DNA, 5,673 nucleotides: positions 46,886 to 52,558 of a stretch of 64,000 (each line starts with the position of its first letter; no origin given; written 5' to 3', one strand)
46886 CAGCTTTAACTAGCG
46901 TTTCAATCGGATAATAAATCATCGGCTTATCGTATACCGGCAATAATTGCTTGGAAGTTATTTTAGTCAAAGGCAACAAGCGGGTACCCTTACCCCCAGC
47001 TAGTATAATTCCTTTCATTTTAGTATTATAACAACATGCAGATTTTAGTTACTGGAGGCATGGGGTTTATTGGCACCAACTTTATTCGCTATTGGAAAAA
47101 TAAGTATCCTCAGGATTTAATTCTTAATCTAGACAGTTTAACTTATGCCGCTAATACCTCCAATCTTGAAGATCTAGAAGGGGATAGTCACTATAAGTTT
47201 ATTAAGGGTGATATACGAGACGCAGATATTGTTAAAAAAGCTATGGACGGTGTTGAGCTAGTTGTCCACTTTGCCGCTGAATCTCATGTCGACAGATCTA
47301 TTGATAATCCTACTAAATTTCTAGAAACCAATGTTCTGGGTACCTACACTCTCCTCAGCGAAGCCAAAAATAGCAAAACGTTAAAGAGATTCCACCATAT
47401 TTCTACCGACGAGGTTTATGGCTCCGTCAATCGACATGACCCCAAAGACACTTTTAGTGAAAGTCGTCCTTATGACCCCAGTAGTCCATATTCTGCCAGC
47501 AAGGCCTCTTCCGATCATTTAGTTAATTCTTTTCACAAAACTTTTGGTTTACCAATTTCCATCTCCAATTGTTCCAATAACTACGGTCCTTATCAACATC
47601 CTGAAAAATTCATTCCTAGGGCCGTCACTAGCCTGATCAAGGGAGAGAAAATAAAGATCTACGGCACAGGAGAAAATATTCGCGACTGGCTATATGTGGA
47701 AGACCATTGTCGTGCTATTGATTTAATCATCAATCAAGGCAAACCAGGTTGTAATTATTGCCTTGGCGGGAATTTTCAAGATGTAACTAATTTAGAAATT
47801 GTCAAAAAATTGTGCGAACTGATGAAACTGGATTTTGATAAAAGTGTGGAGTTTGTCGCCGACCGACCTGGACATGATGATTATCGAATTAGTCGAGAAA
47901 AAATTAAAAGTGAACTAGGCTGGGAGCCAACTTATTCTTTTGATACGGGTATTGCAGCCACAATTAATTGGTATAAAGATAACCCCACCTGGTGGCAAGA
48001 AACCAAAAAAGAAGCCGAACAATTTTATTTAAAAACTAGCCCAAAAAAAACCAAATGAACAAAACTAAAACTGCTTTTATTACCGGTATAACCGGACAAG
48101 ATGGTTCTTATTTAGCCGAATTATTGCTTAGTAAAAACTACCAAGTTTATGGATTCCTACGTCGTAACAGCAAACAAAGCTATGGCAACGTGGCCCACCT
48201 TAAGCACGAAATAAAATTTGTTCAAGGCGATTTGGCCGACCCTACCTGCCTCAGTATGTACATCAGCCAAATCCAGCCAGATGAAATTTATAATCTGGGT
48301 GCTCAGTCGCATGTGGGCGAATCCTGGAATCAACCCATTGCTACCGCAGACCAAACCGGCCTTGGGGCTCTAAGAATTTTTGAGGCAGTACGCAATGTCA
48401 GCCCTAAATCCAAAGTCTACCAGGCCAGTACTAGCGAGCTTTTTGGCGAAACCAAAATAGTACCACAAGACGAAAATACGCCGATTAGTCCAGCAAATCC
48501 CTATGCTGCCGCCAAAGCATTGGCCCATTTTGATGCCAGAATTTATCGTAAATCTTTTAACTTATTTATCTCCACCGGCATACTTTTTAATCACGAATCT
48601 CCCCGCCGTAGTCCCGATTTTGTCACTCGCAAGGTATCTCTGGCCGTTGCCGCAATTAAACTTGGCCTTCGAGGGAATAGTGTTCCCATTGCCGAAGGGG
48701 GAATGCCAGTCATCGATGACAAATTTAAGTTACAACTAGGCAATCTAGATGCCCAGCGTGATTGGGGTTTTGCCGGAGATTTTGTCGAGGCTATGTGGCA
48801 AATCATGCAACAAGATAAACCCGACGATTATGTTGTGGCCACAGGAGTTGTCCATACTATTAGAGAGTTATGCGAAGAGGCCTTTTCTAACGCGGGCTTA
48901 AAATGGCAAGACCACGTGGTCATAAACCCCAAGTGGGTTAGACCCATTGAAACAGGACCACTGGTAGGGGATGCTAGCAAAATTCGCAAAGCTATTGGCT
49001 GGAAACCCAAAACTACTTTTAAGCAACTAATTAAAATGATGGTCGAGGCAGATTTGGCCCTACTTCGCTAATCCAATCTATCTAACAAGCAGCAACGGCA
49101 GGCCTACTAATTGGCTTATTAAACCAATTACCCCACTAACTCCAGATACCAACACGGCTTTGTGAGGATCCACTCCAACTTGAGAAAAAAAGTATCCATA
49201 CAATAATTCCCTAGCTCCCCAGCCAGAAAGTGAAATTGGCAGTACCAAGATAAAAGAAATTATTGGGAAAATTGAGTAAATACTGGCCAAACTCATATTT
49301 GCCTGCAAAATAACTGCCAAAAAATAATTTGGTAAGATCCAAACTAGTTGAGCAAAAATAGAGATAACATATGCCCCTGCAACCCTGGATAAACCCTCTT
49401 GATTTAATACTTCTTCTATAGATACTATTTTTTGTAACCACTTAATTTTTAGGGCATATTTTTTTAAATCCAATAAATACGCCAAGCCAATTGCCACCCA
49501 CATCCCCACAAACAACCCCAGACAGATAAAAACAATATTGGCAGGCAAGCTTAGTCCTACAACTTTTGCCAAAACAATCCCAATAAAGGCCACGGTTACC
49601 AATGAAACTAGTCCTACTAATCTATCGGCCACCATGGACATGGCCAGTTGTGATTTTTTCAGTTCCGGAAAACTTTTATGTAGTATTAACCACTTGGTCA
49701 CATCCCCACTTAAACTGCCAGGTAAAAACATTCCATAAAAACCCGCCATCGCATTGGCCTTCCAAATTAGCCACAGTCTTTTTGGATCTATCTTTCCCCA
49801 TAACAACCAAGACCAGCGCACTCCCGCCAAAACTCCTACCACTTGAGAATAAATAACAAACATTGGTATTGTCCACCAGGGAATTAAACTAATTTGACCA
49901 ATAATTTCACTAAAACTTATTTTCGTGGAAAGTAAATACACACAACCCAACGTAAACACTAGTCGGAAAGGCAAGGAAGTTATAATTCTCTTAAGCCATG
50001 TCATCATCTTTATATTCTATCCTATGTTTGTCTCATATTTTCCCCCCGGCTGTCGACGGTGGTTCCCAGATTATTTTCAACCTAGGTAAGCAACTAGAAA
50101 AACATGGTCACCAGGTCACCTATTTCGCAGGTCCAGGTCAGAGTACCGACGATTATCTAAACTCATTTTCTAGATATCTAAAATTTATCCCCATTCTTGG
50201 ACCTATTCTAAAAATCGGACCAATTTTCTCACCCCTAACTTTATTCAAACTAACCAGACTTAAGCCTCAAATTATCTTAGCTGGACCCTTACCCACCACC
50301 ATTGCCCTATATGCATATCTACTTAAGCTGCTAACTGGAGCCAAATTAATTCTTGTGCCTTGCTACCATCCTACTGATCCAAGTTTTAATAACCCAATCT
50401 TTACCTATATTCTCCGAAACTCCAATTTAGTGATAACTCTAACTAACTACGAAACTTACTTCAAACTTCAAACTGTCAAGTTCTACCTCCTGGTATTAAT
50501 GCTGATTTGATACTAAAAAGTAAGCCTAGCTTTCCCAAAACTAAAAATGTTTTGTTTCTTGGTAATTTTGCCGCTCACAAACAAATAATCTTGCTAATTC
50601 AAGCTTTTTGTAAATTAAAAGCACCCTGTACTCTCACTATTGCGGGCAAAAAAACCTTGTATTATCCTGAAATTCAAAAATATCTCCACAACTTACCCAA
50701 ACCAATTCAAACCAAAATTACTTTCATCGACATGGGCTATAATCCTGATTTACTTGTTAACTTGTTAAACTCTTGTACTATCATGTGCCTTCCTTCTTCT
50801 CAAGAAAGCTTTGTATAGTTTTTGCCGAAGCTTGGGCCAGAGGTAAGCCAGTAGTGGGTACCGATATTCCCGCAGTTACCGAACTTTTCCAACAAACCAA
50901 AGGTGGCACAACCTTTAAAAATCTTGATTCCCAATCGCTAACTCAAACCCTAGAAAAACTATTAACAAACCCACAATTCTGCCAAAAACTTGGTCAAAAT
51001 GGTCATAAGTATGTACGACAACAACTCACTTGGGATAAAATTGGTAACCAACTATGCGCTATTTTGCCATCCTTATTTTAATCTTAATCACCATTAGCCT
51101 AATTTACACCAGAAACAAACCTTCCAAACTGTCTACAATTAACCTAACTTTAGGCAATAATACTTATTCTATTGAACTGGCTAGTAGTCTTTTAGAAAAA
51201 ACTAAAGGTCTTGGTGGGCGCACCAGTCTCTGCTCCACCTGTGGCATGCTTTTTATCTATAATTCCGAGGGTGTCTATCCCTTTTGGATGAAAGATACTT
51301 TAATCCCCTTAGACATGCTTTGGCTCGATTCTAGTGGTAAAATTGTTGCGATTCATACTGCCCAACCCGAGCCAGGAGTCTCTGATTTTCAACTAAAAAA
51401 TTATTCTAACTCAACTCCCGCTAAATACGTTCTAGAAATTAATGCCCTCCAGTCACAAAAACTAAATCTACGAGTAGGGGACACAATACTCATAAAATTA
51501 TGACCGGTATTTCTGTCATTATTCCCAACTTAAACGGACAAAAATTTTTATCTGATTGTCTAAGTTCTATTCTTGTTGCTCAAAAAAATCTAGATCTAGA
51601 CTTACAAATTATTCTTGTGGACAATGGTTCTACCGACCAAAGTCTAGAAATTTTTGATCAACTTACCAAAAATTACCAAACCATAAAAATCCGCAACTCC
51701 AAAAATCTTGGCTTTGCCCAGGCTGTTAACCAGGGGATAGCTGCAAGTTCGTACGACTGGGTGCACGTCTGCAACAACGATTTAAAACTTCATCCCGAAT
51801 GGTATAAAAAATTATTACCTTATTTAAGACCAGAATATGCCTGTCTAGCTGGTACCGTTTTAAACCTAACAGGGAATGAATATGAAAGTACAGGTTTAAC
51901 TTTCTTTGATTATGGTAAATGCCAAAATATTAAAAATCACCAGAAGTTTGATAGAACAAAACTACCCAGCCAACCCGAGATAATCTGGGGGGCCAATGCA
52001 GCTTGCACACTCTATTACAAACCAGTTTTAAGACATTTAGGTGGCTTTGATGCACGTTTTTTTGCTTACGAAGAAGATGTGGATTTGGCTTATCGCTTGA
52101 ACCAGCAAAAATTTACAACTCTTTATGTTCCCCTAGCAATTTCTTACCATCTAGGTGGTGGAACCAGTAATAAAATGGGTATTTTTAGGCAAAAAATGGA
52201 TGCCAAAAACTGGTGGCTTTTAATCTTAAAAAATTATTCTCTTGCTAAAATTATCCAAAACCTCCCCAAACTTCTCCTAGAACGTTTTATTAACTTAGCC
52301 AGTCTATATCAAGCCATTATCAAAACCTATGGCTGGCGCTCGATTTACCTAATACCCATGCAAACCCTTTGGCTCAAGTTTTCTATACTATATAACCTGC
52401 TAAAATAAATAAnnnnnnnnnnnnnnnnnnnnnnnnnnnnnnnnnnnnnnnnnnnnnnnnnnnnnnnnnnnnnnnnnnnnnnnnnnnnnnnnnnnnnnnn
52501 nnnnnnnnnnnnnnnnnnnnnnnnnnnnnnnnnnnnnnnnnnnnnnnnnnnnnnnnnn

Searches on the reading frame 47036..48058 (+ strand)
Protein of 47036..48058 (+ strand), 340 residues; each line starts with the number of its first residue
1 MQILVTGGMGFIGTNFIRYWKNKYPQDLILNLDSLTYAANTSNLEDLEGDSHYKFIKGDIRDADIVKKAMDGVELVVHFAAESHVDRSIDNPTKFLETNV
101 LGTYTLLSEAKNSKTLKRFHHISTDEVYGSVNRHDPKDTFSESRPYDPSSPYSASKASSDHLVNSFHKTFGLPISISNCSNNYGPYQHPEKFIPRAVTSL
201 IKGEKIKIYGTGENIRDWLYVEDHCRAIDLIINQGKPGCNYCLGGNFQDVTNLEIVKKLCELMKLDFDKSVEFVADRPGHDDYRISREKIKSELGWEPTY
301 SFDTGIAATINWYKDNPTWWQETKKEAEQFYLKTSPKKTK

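Call 15: search_protein_families(library=pfam, proteins=[window:47036-48058:+], max_evalue=0.01)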
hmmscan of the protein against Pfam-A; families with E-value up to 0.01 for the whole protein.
window:47036-48058:+ (340 aa): 7 families
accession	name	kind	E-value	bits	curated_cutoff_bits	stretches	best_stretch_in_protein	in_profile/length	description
PF16363.11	GDP_Man_Dehyd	-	1e-77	262.3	27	1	4-308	1-331/332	GDP-mannose 4,6 dehydratase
PF01370.27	Epimerase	-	1.9e-64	217.8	20.9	1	3-241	1-237/240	NAD dependent epimerase/dehydratase family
PF01073.25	3Beta_HSD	-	5.5e-19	68.7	22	1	4-224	1-221/280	3-beta hydroxysteroid dehydrogenase/isomerase family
PF02719.21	Polysacc_synt_2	-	1.9e-16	60.5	20.2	1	3-132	1-136/293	Polysaccharide biosynthesis protein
PF07993.18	NAD_binding_4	-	2.5e-15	56.8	20.1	1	44-181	51-206/258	Male sterility protein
PF04321.23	RmlD_sub_bind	-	2.4e-10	40.4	27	1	1-168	1-141/287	RmlD substrate binding domain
PF13460.12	NAD_binding_10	-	2.3e-05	24.8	27.2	1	38-161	26-130/184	NAD(P)H-binding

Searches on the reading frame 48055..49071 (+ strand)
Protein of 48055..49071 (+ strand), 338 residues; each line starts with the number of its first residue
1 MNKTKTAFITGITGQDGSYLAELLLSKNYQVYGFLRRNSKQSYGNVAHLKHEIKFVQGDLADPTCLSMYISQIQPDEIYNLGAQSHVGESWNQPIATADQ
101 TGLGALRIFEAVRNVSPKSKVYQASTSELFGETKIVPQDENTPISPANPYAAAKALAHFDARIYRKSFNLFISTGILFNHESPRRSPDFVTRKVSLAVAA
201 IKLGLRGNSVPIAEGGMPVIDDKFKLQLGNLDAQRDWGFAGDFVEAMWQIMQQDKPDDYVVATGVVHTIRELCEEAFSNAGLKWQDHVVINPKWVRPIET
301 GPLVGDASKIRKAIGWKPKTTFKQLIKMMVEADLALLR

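Call 15: search_protein_families(library=pfam, proteins=[window:48055-49071:+], max_evalue=0.01)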
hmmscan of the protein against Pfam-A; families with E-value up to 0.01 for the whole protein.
window:48055-49071:+ (338 aa): 4 families
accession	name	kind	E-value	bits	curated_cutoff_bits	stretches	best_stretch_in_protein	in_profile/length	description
PF16363.11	GDP_Man_Dehyd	-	6.3e-114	381.3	27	2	8-206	1-209/332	GDP-mannose 4,6 dehydratase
PF01370.27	Epimerase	-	1.1e-57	195.6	20.9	1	8-262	2-240/240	NAD dependent epimerase/dehydratase family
PF04321.23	RmlD_sub_bind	-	3e-07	30.2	27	1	8-156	4-131/287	RmlD substrate binding domain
PF05368.20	NmrA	-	0.0029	17.7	27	1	4-72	2-69/298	NmrA-like family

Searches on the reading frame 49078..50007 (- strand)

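Call 15: search_protein_families(library=pfam, proteins=[window:49078-50007:-], max_evalue=0.01)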
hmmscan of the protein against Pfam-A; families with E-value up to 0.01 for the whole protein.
window:49078-50007:- (309 aa): 1 family
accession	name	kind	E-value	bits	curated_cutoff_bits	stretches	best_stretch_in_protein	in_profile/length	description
PF03706.18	LPG_synthase_TM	-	1.6e-27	97.2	33.4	1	15-300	4-299/302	Lysylphosphatidylglycerol synthase TM region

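Call 38: search_protein_families(library=ncbifam, proteins=[window:49078-50007:-], max_evalue=1)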
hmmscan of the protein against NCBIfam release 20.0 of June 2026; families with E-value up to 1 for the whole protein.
window:49078-50007:- (309 aa): 1 family
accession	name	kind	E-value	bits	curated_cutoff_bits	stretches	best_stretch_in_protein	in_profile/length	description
TIGR00374.1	TIGR00374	subfamily_domain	1.7e-06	27.7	43.2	2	210-296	213-299/323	flippase-like domain-containing protein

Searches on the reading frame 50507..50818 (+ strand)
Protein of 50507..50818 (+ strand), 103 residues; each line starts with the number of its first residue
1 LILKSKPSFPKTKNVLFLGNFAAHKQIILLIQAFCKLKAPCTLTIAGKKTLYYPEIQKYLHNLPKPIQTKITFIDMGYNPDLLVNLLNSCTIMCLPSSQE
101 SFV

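Call 17: search_protein_families(library=pfam, proteins=[window:50507-50818:+], max_evalue=0.01)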
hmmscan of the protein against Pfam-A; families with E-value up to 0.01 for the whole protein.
window:50507-50818:+ (103 aa): 2 families
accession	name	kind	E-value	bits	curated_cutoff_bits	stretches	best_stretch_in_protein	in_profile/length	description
PF00534.26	Glycos_transf_1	-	1.7e-09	37.9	26.4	1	6-102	9-105/172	Glycosyl transferases group 1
PF13692.12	Glyco_trans_1_4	-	7.3e-09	36.5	27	1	13-102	2-89/142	Glycosyl transferases group 1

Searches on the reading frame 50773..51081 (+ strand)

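Call 17: search_protein_families(library=pfam, proteins=[window:50773-51081:+], max_evalue=0.01)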
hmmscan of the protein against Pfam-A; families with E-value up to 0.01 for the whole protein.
window:50773-51081:+ (102 aa): 3 families
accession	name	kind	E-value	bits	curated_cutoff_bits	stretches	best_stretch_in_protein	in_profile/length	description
PF00534.26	Glycos_transf_1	-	2.2e-10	40.8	26.4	1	13-79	105-171/172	Glycosyl transferases group 1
PF13692.12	Glyco_trans_1_4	-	2.5e-08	34.7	27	1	5-66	82-142/142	Glycosyl transferases group 1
PF13524.12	Glyco_trans_1_2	-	9.3e-07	29.3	25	1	18-95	68-143/144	Glycosyl transferase-like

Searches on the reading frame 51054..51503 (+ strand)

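Call 17: search_protein_families(library=pfam, proteins=[window:51054-51503:+], max_evalue=0.01)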
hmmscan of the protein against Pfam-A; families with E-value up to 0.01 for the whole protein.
window:51054-51503:+ (149 aa): 1 family
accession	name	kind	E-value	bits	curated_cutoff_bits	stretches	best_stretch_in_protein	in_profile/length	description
PF02643.20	DUF192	-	5e-25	87.9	27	1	39-145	2-94/96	Uncharacterized ACR, COG1430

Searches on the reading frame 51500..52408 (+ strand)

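Call 17: search_protein_families(library=pfam, proteins=[window:51500-52408:+], max_evalue=0.01)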
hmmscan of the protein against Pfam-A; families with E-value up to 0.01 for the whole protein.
window:51500-52408:+ (302 aa): 4 families
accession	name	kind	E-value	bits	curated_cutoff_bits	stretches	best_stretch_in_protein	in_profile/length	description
PF00535.33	Glycos_transf_2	-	1.2e-25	90.8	23.3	1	5-178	1-165/168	Glycosyl transferase family 2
PF13641.12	Glyco_tranf_2_3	-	1.2e-18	68.5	27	1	4-220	3-214/230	Glycosyltransferase like family 2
PF10111.15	Glyco_tranf_2_2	-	4.9e-08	33.2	27.3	1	5-221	1-220/276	Glycosyltransferase like family 2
PF13632.12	Glyco_trans_2_3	-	0.0015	18.8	27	1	147-235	56-138/198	Glycosyl transferase family group 2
